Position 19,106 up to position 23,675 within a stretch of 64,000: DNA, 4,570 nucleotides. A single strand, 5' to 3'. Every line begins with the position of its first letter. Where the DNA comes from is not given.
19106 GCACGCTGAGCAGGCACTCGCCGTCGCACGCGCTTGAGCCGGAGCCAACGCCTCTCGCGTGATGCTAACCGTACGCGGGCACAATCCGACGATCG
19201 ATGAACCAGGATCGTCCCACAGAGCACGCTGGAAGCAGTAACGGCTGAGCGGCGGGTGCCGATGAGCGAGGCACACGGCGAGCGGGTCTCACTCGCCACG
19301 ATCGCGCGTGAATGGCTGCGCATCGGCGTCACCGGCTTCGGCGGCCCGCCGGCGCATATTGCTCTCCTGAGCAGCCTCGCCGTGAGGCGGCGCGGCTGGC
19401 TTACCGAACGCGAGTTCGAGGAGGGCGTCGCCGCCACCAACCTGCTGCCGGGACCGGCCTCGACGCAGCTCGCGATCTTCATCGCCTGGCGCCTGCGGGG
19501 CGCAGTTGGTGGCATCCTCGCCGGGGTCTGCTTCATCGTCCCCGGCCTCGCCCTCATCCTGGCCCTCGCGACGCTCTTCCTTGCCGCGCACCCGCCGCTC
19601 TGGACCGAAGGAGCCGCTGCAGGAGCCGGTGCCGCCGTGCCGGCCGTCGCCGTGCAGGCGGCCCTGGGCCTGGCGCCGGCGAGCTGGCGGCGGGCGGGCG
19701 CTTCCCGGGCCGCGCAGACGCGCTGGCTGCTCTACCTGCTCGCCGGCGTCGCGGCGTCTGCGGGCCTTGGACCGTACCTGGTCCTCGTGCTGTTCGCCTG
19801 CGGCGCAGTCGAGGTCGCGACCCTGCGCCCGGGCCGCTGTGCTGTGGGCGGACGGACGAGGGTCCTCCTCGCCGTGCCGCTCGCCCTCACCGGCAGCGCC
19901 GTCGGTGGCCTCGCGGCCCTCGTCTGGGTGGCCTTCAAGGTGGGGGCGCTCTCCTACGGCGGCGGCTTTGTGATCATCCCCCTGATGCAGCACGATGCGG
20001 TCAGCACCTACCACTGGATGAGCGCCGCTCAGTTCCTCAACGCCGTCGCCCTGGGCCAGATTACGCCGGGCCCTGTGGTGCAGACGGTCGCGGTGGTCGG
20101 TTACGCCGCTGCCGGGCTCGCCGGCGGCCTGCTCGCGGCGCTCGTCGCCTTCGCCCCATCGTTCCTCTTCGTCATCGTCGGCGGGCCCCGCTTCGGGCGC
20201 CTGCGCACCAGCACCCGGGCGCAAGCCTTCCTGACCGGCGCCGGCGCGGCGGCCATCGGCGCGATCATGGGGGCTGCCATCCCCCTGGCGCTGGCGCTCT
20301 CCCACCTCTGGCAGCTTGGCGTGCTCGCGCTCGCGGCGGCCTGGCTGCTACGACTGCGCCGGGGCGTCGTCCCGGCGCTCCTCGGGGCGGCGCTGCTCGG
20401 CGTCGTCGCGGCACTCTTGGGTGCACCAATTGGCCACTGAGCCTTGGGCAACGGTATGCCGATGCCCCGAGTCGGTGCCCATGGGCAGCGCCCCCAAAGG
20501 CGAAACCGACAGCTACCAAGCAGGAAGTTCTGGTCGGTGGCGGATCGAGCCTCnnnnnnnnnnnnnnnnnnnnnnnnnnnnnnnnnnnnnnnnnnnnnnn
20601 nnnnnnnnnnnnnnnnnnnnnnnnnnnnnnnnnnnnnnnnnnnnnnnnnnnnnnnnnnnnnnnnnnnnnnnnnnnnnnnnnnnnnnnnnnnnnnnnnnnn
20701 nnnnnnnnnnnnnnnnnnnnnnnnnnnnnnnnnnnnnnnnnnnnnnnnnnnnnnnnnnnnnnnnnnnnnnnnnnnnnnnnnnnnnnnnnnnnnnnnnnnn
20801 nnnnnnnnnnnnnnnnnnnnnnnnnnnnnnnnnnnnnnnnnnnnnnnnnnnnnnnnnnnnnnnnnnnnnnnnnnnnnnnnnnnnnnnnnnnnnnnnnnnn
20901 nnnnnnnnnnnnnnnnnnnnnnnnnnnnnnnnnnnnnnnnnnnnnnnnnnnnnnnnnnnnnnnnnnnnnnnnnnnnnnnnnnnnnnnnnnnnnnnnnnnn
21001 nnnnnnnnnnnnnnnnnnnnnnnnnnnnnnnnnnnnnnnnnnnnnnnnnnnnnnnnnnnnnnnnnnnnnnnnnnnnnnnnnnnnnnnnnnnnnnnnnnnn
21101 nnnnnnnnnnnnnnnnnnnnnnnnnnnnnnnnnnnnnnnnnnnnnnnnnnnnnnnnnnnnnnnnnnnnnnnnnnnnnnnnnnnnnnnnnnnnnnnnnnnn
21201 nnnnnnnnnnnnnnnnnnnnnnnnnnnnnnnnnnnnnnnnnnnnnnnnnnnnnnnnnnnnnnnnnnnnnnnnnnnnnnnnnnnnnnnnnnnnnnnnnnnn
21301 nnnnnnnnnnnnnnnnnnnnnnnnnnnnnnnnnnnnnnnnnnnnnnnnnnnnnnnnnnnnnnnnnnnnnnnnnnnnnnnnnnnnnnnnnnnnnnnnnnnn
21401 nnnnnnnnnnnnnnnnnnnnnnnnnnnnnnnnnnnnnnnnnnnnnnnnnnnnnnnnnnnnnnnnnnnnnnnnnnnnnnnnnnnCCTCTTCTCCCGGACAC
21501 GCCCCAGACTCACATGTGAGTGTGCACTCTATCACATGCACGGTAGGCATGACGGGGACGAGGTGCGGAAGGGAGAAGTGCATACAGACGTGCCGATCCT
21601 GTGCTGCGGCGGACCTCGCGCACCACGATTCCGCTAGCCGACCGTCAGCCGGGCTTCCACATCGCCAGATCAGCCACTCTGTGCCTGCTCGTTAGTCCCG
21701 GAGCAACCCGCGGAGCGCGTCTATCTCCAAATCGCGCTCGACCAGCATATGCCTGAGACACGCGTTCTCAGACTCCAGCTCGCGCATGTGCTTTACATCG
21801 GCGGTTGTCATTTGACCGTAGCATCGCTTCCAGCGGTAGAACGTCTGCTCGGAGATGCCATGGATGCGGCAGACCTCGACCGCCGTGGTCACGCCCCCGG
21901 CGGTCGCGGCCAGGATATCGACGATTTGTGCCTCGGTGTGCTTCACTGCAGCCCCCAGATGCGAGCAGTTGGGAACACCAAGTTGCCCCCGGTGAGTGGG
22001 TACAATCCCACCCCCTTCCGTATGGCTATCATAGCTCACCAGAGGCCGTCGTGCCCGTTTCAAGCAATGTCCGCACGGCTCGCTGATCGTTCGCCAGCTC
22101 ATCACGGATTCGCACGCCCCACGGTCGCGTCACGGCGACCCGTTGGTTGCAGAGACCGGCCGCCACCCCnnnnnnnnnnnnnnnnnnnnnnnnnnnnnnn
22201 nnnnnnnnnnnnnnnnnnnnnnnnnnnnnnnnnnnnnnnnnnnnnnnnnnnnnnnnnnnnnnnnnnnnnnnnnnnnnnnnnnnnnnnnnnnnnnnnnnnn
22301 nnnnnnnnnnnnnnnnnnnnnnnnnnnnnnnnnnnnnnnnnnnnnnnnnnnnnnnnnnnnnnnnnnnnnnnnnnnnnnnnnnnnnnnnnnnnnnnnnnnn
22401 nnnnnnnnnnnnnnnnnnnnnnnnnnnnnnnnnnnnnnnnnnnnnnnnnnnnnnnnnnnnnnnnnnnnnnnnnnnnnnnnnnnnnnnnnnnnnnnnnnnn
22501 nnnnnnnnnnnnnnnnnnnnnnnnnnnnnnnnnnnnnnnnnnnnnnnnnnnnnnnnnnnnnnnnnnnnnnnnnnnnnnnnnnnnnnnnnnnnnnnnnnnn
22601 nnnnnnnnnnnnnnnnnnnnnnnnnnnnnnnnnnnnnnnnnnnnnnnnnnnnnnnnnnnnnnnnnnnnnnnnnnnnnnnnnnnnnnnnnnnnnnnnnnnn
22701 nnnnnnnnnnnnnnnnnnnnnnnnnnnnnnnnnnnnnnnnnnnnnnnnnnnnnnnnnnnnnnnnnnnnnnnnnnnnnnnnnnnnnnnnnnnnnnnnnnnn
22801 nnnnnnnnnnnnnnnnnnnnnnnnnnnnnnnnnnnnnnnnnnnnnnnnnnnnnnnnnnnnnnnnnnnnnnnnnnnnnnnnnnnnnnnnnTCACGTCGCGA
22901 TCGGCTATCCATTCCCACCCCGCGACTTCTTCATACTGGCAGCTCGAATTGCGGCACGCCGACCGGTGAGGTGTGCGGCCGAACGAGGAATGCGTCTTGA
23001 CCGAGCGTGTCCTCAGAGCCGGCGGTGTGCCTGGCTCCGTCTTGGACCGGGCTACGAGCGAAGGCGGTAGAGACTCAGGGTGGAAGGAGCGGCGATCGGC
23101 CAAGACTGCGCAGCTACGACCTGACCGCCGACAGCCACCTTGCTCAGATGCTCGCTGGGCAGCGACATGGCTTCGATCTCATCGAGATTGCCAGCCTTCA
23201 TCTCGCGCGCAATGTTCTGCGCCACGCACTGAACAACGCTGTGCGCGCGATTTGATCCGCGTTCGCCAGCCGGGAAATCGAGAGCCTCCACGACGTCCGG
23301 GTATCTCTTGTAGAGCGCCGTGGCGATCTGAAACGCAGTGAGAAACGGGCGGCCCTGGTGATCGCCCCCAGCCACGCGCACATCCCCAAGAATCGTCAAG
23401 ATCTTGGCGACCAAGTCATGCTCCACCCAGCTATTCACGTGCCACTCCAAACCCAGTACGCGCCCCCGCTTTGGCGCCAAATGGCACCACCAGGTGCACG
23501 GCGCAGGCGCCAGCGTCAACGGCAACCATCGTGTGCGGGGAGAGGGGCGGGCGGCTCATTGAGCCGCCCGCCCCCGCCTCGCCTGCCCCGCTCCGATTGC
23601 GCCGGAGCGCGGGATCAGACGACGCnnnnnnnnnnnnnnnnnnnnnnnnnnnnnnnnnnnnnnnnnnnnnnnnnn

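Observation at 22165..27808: Mosaic island: two 0.66-kb direct repeats (near-identical Sel1/TPR genes) bracketing about 5 kb, with IS3 orfA remnant, an orphan gene fragment and a lower-GC gene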

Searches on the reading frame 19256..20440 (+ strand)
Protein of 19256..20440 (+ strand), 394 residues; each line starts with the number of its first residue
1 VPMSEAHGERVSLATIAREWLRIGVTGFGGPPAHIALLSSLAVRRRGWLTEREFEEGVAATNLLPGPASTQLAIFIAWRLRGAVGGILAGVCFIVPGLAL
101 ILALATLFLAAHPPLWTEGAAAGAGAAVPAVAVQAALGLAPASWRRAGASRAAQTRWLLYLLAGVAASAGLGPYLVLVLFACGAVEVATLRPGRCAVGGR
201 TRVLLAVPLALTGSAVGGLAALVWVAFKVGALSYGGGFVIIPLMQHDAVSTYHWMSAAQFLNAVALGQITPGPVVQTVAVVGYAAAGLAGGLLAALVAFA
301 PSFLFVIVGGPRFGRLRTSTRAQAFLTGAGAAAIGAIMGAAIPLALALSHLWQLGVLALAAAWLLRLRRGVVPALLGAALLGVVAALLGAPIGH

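Call 18: search_protein_families(library=pfam, proteins=[window:19256-20440:+], max_evalue=0.001)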
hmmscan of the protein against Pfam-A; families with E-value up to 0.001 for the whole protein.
window:19256-20440:+ (394 aa): 1 family
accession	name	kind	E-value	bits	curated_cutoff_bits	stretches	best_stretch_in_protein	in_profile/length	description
PF02417.20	Chromate_transp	-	7.3e-67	225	28.6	2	221-383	2-166/166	Chromate transporter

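Call 20: find_related_loci(query=window:19256-20440:+, collection=genome_contigs, flank=10000)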
Query window:19256-20440:+ (394 aa) in genome_contigs; peptide patterns used: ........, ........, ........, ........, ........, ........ (x = any residue, [..] = any of these).
599 stretches matched a pattern (row limit reached: there are more); 229 encode a relative of the query (tblastn E <= 1e-3); the best 80 are kept; 80 distinct loci.
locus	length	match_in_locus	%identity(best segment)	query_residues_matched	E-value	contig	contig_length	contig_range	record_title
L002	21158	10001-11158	69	10-394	2e-151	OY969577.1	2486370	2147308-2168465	MAG: Candidatus Dormibacteraeota bacterium isolate MFD10064.bin.c.3 genome assembly, chromosome: 1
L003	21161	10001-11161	70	3-391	5e-149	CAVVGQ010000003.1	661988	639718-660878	MAG: uncultured Acidimicrobiales bacterium isolate MFD01716.bin.2.30 genome assembly, contig: contig_16331, whole genome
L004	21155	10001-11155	66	5-391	4e-148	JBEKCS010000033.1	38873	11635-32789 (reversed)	MAG: Acidimicrobiales bacterium isolate SPRUCE 165 SPRUCE_165_33, whole genome shotgun sequence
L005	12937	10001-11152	68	3-391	5e-144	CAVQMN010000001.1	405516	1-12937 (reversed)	MAG: uncultured Acidimicrobiales bacterium isolate MFD00082.bin.1.127 genome assembly, contig: contig_10385, whole genom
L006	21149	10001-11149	66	3-391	2e-142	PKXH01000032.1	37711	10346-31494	MAG: Acidimicrobiaceae bacterium isolate palsa_653 73.20120500_P26.23_contig_1627, whole genome shotgun sequence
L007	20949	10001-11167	68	1-391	3e-141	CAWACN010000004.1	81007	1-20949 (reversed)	MAG: uncultured Acidimicrobiaceae bacterium isolate MFD09495.bin.2.58 genome assembly, contig: contig_11180, whole genom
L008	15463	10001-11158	69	3-391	2e-140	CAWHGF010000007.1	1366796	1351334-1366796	MAG: uncultured Acidimicrobiaceae bacterium isolate MFD00731.bin.3.26 genome assembly, contig: contig_7137, whole genome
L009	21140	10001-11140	66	9-392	3e-140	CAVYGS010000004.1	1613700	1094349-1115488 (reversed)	MAG: uncultured Acidimicrobiaceae bacterium isolate MFD03399.bin.2.122 genome assembly, contig: contig_6157, whole genom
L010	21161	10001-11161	67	3-391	3e-140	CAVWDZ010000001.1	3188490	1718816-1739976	MAG: uncultured Acidimicrobiaceae bacterium isolate MFD09286.bin.1.60 genome assembly, contig: contig_32399, whole genom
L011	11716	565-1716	66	9-392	1e-139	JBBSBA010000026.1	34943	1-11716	MAG: Actinomycetales bacterium isolate La6_metabat2.067 La6_metabat2.067_K_653183_L_34943_cov_24.4081, whole genome shot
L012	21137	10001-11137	65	11-391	2e-138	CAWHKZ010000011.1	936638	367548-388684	MAG: uncultured Acidimicrobiaceae bacterium isolate MFD02472.bin.2.20 genome assembly, contig: contig_5694, whole genome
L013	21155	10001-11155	67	3-390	1e-138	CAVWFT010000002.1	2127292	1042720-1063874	MAG: uncultured Acidimicrobiaceae bacterium isolate MFD09671.bin.1.53 genome assembly, contig: contig_57722, whole genom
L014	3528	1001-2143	69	10-392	3e-142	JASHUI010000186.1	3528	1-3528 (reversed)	MAG: Streptosporangiaceae bacterium isolate JOPF175 JOPF_A011_contig_17839, whole genome shotgun sequence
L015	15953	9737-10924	65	2-392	1e-137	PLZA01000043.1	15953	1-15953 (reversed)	MAG: Candidatus Dormiibacterota bacterium isolate palsa_871 73.20120700_P3D.21_contig_42293, whole genome shotgun sequen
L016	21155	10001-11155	70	5-392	1e-134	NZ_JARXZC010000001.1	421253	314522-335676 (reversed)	Kitasatospora sp. MAP5-34 Ga0532211_001, whole genome shotgun sequence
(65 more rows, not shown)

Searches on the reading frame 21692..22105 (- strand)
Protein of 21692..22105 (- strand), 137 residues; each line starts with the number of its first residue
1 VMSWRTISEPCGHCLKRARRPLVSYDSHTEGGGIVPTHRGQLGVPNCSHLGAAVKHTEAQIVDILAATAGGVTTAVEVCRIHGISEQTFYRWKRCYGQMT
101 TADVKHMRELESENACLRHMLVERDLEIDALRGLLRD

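Call 6: search_protein_families(library=pfam, proteins=[window:21692-22105:-], max_evalue=0.01)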
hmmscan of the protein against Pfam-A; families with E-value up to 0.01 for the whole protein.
window:21692-22105:- (137 aa): 6 families
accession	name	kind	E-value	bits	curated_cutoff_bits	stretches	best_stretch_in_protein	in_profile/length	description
PF01527.26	HTH_Tnp_1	-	5.6e-14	52.5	24.1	1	55-121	6-74/75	Transposase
PF13518.12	HTH_28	-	2.3e-07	31.2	25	1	64-98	5-38/52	Helix-turn-helix domain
PF13384.12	HTH_23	-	3.8e-05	23.8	24.6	1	74-96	19-41/50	Homeodomain-like domain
PF13551.12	HTH_29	-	5.3e-05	23.7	28.1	1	64-94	4-34/64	Winged helix-turn helix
PF13022.12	HTH_Tnp_1_2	-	0.0031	18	27.9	0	59-94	13-48/122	Helix-turn-helix of insertion element transposase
PF06627.17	DUF1153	-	0.0097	16.5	23.5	0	63-103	37-77/87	Protein of unknown function (DUF1153)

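Call 30: search_protein_families(library=ncbifam, proteins=[window:21692-22105:-], max_evalue=0.1)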
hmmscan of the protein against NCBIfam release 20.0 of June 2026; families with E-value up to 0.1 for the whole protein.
window:21692-22105:- (137 aa): 7 families
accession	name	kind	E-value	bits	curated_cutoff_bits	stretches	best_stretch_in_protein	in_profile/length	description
NF033516.0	transpos_IS3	equivalog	5.9e-08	32.3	160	1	63-132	5-79/369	IS3 family transposase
NF033577.2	transpos_IS481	equivalog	0.0027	17.3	224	1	75-113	16-56/284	IS481 family transposase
NF033545.0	transpos_IS630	equivalog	0.0069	15.9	100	1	64-99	5-39/299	IS630 family transposase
NF047595.1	IS66_ISRel24_TnpA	equivalog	0.0087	16.7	74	1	63-102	12-47/113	IS66-like element accessory protein TnpA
NF047593.1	IS66_ISAeme5_TnpA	equivalog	0.013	15.9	28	1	77-101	22-46/79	IS66 family insertion sequence element accessory protein TnpA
NF038195.1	blaAAK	exception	0.067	12.5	655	1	43-135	112-204/286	AAK family class A beta-lactamase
NF051866.1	CtrAInhibSciP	equivalog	0.086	13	100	0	63-103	40-80/90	CtrA inhibitor SciP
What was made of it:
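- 21692..21946 (-): IS3-family orfA remnant (84 codons). There is no orfB. Calls 6 and 30.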

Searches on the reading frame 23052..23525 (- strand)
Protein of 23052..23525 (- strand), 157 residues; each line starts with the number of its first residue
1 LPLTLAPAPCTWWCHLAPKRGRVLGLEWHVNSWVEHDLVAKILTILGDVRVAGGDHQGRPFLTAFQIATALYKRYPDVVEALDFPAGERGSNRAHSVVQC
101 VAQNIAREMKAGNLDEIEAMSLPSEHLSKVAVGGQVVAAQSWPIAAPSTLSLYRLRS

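Call 6: search_protein_families(library=pfam, proteins=[window:23052-23525:-], max_evalue=0.01)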
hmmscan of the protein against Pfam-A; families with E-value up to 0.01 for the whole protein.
window:23052-23525:- (157 aa): 0 families

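Call 30: search_protein_families(library=ncbifam, proteins=[window:23052-23525:-], max_evalue=0.1)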
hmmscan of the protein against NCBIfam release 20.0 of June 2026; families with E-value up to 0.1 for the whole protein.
window:23052-23525:- (157 aa): 0 families

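Call 34: search_protein_families(library=padloc, proteins=[window:23052-23525:-], max_evalue=0.01)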
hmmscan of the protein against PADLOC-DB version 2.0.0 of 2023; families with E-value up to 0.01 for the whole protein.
window:23052-23525:- (157 aa): 0 families

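Call 35: search_protein_families(library=phrogs, proteins=[window:23052-23525:-], max_evalue=0.01)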
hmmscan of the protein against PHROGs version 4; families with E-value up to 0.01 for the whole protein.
window:23052-23525:- (157 aa): 0 families
